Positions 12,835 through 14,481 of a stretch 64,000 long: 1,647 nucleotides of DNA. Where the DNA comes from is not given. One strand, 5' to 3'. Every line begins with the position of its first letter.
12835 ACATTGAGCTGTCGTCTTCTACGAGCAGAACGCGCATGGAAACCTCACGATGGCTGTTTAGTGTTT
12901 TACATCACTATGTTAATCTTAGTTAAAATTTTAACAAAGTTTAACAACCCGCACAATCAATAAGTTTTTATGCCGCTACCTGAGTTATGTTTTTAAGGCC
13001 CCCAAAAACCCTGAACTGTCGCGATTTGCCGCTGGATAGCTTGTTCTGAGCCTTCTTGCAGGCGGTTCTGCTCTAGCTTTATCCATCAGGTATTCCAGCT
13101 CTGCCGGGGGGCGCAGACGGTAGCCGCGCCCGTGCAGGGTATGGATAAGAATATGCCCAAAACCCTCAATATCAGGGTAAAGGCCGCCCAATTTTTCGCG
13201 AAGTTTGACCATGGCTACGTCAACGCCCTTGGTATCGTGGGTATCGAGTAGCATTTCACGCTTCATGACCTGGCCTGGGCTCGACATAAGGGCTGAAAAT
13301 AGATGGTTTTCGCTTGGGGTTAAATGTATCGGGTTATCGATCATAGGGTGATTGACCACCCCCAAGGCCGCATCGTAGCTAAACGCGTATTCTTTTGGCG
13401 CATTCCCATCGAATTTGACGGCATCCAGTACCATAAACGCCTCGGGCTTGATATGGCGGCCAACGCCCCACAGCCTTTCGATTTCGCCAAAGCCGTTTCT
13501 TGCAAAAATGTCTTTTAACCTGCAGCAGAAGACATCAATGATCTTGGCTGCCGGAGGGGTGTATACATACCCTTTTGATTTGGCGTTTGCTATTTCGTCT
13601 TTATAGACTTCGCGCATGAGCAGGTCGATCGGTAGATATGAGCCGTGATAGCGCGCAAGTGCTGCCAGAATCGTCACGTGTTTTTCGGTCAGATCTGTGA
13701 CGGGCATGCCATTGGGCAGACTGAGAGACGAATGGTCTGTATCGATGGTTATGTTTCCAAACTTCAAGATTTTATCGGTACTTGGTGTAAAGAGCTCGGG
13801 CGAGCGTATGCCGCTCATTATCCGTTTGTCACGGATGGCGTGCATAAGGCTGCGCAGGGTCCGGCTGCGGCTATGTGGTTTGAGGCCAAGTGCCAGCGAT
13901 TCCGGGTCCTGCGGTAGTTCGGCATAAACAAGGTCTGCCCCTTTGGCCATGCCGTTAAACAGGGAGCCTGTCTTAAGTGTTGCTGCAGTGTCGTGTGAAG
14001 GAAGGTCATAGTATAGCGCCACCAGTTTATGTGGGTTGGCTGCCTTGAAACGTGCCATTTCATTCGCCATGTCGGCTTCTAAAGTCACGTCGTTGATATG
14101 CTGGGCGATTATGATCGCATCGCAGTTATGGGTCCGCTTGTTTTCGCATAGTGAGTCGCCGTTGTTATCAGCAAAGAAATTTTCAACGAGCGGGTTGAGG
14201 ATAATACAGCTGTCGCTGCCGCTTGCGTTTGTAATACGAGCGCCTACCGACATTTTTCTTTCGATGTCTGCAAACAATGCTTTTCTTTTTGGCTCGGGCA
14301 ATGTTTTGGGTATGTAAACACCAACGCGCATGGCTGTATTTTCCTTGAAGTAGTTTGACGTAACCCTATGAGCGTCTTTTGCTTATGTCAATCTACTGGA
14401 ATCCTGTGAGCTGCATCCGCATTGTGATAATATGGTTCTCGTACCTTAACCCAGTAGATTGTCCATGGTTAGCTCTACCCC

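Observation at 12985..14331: Regulator with two tandem OmpR-type winged-helix domains, one clearly CtrA-derived, encoded next to ctrA and divergent from fliI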

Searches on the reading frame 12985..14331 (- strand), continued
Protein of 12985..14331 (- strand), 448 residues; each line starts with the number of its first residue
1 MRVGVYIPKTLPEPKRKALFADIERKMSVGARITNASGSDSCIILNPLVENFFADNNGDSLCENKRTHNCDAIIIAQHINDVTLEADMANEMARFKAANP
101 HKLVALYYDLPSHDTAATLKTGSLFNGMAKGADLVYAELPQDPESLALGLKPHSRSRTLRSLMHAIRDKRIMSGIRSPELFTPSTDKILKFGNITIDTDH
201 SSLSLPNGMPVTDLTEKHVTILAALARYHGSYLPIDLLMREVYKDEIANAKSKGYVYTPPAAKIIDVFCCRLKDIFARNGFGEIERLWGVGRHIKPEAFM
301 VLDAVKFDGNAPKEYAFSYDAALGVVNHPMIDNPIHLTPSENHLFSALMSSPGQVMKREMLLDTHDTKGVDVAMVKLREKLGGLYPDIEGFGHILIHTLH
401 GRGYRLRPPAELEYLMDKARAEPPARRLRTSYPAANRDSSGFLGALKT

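Call 67: search_protein_families(library=pfam, proteins=[P0002, P0003, P0004, P0005, P0008, P0006, P0007, P0009, L006:3400-4983:+, L006:5117-6625:+], max_evalue=0.1)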
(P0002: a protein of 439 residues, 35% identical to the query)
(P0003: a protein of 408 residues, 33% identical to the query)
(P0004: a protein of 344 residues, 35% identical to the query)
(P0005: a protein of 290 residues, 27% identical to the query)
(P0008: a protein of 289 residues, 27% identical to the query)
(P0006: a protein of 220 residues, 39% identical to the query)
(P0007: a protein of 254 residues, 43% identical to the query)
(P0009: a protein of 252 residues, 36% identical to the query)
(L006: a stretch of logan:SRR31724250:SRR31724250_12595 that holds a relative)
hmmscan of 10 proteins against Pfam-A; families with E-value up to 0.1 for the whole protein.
P0002 (439 aa): 1 family
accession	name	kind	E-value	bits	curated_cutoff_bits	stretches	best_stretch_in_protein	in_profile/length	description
PF00486.34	Trans_reg_C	-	1.3e-06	28.8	26.2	1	334-410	3-77/77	Transcriptional regulatory protein, C terminal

P0003 (408 aa): 1 family
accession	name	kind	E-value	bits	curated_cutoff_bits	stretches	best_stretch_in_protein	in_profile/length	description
PF00486.34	Trans_reg_C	-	2.5e-09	37.5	26.2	1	204-273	6-74/77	Transcriptional regulatory protein, C terminal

P0004 (344 aa): 0 families

P0005 (290 aa): 1 family
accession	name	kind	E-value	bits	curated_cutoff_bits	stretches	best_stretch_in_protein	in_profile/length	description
PF00486.34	Trans_reg_C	-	0.012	16.1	26.2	1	199-260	1-60/77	Transcriptional regulatory protein, C terminal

P0008 (289 aa): 0 families

P0006 (220 aa): 2 families
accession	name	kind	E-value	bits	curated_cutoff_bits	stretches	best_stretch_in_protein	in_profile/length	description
PF00486.34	Trans_reg_C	-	4.6e-41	139.2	26.2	2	135-210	2-77/77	Transcriptional regulatory protein, C terminal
PF25282.1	POTRA1_3_Toc75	-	0.013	16.1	27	0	7-42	27-62/99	Toc75-like, POTRA domain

P0007 (254 aa): 1 family
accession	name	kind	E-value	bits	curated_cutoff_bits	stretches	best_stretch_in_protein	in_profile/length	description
PF00486.34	Trans_reg_C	-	1.7e-39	134.2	26.2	2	152-227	2-77/77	Transcriptional regulatory protein, C terminal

P0009 (252 aa): 1 family
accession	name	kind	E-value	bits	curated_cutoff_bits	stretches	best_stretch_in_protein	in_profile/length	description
PF00486.34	Trans_reg_C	-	2.1e-24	85.8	26.2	2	45-129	2-77/77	Transcriptional regulatory protein, C terminal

L006:3400-4983:+ (527 aa): 5 families
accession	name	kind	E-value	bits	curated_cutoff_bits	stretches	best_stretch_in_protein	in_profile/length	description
PF00072.30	Response_reg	-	3.4e-09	37.3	30.2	1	16-118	2-100/111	Response regulator receiver domain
PF00486.34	Trans_reg_C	-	1.9e-06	28.3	26.2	1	163-239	2-75/77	Transcriptional regulatory protein, C terminal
PF23198.2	PDE8A_N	-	0.00066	20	29.6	1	35-116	33-116/147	PDE8A-like, N-terminal domain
PF00117.34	GATase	-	0.0018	18.4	22.8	1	292-343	23-79/190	Glutamine amidotransferase class-I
PF06490.17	FleQ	-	0.0086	16.8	22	0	295-374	28-103/108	Flagellar regulatory protein FleQ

L006:5117-6625:+ (502 aa): 2 families
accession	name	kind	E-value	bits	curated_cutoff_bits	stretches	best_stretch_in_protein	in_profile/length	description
PF00486.34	Trans_reg_C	-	4.1e-11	43.2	26.2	2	405-481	2-77/77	Transcriptional regulatory protein, C terminal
PF00072.30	Response_reg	-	7.2e-05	23.4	30.2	0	5-114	3-108/111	Response regulator receiver domain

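Call 68: search_protein_families(library=ncbifam, proteins=[P0002, P0003, P0005, P0008, P0004], max_evalue=0.01)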
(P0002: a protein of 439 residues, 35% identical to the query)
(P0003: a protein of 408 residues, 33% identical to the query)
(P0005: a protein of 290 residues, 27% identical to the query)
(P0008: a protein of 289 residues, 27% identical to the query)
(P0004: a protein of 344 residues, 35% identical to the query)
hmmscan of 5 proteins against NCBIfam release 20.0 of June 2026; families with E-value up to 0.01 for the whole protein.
P0002 (439 aa): 2 families
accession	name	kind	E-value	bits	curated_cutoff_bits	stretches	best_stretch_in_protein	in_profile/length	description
NF045991.1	RespRegCtrARhodob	equivalog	1.1e-05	25.3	350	1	195-294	127-221/224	response regulator transcription factor CtrA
NF041733.1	resp_reg_CseB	equivalog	0.00024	20.5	350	0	188-276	130-211/228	two-component system response regulator CseB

P0003 (408 aa): 0 families

P0005 (290 aa): 1 family
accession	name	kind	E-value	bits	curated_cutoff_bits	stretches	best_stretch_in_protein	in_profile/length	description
NF040689.1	MtrAB_MtrA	equivalog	0.002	17.5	300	1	172-259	116-200/219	MtrAB system response regulator MtrA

P0008 (289 aa): 1 family
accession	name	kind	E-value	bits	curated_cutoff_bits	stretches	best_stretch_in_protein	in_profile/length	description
NF008078.0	PRK10816.1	equivalog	0.0065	16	336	0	182-257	127-199/223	two-component system response regulator PhoP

P0004 (344 aa): 0 families

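Call 69: list_cluster_members(proteins=[window:12985-14331:-, P0001, P0004, P0020, P0015, window:12131-12871:-])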
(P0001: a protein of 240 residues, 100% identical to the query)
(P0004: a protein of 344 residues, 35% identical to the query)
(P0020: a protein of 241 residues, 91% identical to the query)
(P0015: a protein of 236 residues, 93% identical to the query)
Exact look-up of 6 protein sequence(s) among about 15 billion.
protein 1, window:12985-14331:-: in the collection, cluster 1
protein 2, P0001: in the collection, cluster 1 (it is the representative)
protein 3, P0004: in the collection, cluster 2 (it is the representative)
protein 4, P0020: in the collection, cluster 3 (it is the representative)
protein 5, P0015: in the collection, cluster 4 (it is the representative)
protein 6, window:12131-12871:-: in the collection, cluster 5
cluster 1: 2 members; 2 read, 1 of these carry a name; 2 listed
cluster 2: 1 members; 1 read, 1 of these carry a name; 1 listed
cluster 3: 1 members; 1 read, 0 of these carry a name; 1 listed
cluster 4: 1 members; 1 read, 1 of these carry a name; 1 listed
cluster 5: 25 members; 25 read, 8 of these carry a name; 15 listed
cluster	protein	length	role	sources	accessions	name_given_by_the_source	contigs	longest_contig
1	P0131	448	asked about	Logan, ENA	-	-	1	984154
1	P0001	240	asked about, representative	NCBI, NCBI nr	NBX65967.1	MAG: hypothetical protein EBQ96_03120 [Proteobacteria bacterium] | hypothetical protein [Pseudomonadota bacterium]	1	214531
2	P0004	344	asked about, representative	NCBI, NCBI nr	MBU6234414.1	MAG: hypothetical protein KGQ41_01100 [Alphaproteobacteria bacterium] | hypothetical protein [Alphaproteobacteria bacterium]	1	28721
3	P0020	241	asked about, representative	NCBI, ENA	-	-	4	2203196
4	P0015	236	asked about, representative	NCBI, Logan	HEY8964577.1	MAG TPA: response regulator transcription factor [Alphaproteobacteria bacterium]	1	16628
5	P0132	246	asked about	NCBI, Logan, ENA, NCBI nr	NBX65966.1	MAG: DNA-binding response regulator [Proteobacteria bacterium] | DNA-binding response regulator [Pseudomonadota bacterium]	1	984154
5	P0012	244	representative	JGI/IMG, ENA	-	-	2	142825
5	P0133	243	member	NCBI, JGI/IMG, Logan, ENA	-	two-component system cell cycle response regulator CtrA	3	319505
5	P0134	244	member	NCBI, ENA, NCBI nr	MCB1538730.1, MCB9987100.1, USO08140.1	MAG: response regulator transcription factor [Rhodospirillales bacterium] | response regulator transcription factor [Alphaproteobacteria bacterium]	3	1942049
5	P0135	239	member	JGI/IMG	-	two-component system cell cycle response regulator CtrA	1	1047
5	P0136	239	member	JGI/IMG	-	two-component system cell cycle response regulator CtrA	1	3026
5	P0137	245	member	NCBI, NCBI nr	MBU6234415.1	MAG: response regulator transcription factor [Alphaproteobacteria bacterium] | response regulator transcription factor [Alphaproteobacteria bacterium]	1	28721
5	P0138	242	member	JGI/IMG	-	two-component system, cell cycle response regulator CtrA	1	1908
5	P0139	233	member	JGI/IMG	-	two-component system cell cycle response regulator CtrA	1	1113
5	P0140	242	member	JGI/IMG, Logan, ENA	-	-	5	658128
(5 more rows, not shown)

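Call 70: find_encoding_contigs(protein=P0134, flank=5000, max_places=3)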
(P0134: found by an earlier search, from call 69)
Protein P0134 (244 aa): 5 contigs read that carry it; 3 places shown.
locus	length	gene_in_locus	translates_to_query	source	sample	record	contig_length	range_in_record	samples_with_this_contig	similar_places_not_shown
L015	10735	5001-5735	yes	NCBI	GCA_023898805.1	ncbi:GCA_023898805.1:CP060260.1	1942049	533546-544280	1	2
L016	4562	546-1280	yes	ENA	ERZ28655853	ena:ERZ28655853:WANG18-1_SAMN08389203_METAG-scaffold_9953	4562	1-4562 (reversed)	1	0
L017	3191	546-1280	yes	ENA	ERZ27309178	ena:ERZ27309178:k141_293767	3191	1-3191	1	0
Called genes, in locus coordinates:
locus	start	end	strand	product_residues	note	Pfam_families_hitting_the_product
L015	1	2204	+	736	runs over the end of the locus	-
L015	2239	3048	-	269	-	-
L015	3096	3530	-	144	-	-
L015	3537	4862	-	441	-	PF00006:ATP-synt_ab, PF18269:T3SS_ATPase_C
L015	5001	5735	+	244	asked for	PF00072:Response_reg, PF00486:Trans_reg_C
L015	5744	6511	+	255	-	-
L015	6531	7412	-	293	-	-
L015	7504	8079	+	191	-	PF01066:CDP-OH_P_transf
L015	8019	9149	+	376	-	PF01180:DHO_dh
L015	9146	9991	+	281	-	PF13344:Hydrolase_6, PF00702:Hydrolase (weak), PF13242:Hydrolase_like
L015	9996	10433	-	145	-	PF01451:LMWPc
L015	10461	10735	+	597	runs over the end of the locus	PF00496:SBP_bac_5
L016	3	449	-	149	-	?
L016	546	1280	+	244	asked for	PF00072:Response_reg, PF00486:Trans_reg_C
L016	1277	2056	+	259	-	-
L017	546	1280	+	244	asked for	PF00072:Response_reg, PF00486:Trans_reg_C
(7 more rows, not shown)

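Call 71: find_encoding_contigs(protein=P0140, flank=5000, max_places=3)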
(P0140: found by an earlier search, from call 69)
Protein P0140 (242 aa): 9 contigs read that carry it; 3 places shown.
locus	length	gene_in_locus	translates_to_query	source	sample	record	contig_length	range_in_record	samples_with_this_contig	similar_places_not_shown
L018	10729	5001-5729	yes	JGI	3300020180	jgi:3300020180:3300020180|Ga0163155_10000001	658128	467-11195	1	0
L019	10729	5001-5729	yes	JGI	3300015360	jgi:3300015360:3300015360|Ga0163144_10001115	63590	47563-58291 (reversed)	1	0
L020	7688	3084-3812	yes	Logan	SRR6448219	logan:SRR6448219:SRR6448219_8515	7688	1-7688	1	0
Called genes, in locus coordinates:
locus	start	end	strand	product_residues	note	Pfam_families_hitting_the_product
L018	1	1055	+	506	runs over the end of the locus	?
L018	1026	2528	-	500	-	PF13180:PDZ_2 (faint), PF17820:PDZ_6 (faint), PF03572:Peptidase_S41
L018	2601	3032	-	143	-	PF02050:FliJ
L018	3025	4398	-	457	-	PF00006:ATP-synt_ab, PF18269:T3SS_ATPase_C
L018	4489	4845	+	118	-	PF00486:Trans_reg_C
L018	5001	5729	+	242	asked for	PF00072:Response_reg, PF00486:Trans_reg_C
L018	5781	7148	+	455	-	PF03062:MBOAT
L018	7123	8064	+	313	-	-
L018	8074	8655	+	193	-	PF01066:CDP-OH_P_transf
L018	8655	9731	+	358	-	PF01180:DHO_dh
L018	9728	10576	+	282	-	PF00702:Hydrolase, PF13344:Hydrolase_6, PF13242:Hydrolase_like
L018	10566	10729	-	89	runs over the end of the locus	PF01451:LMWPc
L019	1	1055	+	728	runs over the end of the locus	-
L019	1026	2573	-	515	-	PF13180:PDZ_2 (faint), PF17820:PDZ_6 (faint), PF03572:Peptidase_S41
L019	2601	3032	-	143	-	PF02050:FliJ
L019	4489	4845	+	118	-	PF00486:Trans_reg_C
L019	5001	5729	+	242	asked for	PF00072:Response_reg, PF00486:Trans_reg_C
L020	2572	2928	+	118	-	PF00486:Trans_reg_C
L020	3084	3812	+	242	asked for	PF00072:Response_reg, PF00486:Trans_reg_C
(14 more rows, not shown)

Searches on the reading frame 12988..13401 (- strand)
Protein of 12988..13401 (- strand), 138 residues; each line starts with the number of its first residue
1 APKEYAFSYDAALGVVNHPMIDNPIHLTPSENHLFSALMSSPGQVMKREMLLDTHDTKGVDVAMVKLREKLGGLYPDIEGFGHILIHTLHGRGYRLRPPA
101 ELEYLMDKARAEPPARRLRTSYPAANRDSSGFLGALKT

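Call 6: search_protein_families(library=pfam, proteins=[window:12988-13401:-], max_evalue=10)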
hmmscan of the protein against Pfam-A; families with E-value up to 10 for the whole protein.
seq(138 aa): 1 family
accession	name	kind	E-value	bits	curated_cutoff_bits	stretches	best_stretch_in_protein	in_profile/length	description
PF00486.34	Trans_reg_C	-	2.6e-11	43.9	26.2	1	23-96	2-77/77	Transcriptional regulatory protein, C terminal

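Call 68: search_protein_families(library=ncbifam, proteins=[window:12988-13401:-], max_evalue=0.01)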
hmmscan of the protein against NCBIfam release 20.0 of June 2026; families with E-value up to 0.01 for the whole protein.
seq(138 aa): 15 families
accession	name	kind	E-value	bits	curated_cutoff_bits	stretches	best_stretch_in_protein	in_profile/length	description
NF041733.1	resp_reg_CseB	equivalog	1.3e-06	28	350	1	21-97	154-227/228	two-component system response regulator CseB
NF005568.0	PRK07239.1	equivalog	1.8e-06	27.1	273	1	24-98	303-373/381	uroporphyrinogen-III synthase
NF008034.0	PRK10766.1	equivalog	4.7e-06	26.3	275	1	21-96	154-226/231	two-component system response regulator TorR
NF040689.1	MtrAB_MtrA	equivalog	2.2e-05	23.9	300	1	22-95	142-217/219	MtrAB system response regulator MtrA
NF045991.1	RespRegCtrARhodob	equivalog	6.8e-05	22.7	350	1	22-98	145-223/224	response regulator transcription factor CtrA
TIGR02154.1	PhoB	equivalog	7.4e-05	22.2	296.2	1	22-96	150-225/226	phosphate regulon transcriptional regulator PhoB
NF041209.1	resp_regPieR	equivalog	0.00024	20.8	450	1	27-96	158-227/231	two component system response regulator PieR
TIGR01387.1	cztR_silR_copR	subfamily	0.00028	20.6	279.2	1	23-96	144-218/218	heavy metal response regulator transcription factor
NF040534.1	resp_reg_YycF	equivalog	0.00031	20.1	340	1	22-72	151-208/231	response regulator YycF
NF007982.1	PRK10710.1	equivalog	0.00082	19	380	1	22-96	151-227/235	envelope stress response regulator BaeR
NF045944.1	ResRegRpaBCyano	equivalog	0.00089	18.7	330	1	23-96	150-227/229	response regulator transcription factor RpaB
NF008296.0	PRK11083.1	equivalog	0.0032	16.9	273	1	21-97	148-226/228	two-component system response regulator CreB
NF007546.0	PRK10161.1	equivalog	0.0046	16.6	471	1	22-96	150-225/229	phosphate response regulator transcription factor PhoB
NF041734.1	resp_reg_RppA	equivalog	0.0055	16.1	250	1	22-97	152-228/229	two-component system response regulator RppA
NF007928.2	PRK10643.1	equivalog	0.0061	16.2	330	1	22-95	145-215/216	two-component system response regulator PmrA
